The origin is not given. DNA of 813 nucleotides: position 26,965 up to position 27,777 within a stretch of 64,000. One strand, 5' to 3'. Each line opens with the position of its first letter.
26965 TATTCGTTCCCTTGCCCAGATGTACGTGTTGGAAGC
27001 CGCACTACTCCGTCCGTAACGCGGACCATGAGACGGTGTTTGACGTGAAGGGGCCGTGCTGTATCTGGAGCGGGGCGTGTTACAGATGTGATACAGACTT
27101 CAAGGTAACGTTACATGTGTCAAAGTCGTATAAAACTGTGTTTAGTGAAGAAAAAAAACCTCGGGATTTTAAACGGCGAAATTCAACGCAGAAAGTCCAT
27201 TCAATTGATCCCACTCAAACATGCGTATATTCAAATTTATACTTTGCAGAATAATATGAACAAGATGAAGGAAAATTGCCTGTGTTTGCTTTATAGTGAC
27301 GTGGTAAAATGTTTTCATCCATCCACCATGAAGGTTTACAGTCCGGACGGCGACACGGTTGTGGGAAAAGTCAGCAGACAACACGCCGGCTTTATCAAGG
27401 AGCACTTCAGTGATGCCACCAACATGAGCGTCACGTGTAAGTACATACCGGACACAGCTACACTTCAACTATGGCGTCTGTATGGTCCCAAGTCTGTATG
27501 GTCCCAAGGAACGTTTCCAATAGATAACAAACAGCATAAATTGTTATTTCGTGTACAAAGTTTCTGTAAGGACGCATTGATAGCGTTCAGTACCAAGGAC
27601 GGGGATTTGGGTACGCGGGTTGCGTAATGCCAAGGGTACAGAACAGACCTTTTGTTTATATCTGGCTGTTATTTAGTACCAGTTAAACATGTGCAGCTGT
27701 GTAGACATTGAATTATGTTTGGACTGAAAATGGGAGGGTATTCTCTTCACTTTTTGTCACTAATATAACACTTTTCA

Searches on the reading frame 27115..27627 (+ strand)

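Call 13: search_protein_families(library=pfam, proteins=[window:27115-27627:+], max_evalue=0.01)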
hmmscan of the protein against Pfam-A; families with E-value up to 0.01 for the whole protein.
window:27115-27627:+ (170 aa): 1 family
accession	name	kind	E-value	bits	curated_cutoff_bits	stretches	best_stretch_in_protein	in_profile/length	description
PF03803.21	Scramblase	-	2.2e-06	27.6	25.4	1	41-107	131-194/221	Scramblase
